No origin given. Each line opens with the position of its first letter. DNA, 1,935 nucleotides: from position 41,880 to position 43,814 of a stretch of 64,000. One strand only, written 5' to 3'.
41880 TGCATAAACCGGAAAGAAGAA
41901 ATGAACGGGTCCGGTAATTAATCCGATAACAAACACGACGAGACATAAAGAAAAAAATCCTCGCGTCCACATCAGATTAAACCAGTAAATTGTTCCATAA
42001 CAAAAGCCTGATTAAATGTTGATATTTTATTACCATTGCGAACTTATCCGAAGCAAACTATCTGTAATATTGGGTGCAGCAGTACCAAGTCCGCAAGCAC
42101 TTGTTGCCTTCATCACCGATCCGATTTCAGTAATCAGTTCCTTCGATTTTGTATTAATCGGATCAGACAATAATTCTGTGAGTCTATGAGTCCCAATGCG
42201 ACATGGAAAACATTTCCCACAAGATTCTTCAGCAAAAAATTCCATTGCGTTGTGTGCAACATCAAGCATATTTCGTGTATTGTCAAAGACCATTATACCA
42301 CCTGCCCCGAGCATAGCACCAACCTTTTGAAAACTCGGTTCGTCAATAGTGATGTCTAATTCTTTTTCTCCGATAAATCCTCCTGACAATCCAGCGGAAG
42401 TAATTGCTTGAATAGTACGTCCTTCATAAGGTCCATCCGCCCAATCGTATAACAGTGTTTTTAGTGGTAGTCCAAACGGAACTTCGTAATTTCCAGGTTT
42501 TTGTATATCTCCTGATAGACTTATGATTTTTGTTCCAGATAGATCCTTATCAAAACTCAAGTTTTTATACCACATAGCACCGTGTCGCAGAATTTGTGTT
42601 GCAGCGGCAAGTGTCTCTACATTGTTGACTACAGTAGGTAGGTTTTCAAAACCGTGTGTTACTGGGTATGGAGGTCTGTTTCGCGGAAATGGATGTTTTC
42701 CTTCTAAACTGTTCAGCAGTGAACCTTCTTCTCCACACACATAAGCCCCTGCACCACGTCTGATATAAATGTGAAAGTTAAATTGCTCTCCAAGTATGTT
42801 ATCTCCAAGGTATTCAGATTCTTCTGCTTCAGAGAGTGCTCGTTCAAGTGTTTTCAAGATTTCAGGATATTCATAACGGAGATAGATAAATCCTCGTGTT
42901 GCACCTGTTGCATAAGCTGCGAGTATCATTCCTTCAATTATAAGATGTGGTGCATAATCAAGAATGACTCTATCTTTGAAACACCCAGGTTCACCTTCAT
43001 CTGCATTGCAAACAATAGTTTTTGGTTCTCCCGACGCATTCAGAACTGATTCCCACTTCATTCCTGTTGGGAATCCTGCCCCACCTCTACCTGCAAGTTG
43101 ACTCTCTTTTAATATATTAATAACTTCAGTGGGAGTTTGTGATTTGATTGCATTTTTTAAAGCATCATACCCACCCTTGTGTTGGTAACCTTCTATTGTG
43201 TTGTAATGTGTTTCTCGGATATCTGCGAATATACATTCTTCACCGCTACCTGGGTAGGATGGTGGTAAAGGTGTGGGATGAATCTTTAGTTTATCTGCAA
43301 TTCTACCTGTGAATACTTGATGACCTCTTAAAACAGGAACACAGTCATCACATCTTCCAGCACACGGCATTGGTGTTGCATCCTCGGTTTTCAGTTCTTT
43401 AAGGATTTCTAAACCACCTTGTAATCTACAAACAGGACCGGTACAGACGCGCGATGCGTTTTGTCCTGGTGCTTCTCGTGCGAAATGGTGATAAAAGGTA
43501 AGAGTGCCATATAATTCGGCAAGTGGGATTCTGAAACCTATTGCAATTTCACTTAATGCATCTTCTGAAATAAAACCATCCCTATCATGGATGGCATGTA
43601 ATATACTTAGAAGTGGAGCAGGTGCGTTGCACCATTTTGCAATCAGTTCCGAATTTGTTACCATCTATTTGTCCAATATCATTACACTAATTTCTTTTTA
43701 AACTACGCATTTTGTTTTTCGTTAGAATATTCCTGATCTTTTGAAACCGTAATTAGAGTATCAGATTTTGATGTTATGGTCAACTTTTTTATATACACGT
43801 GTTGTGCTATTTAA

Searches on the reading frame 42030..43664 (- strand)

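Call 71: search_protein_families(library=pfam, proteins=[window:42030-43664:-], max_evalue=0.001)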
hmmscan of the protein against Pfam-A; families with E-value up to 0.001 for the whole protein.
window:42030-43664:- (544 aa): 3 families
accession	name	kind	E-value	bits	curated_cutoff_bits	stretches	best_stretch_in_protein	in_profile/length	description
PF01512.22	Complex1_51K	-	3.5e-45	154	31.2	1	186-355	2-148/150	Nuo51 FMN-binding domain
PF10589.14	NADH_4Fe-4S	-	9.3e-21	73.9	23.5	1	468-539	1-76/85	NADH-ubiquinone oxidoreductase-F iron-sulfur binding region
PF01257.25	2Fe-2S_thioredx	-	6.6e-16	58.9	24.8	1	6-94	3-91/145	Thioredoxin-like [2Fe-2S] ferredoxin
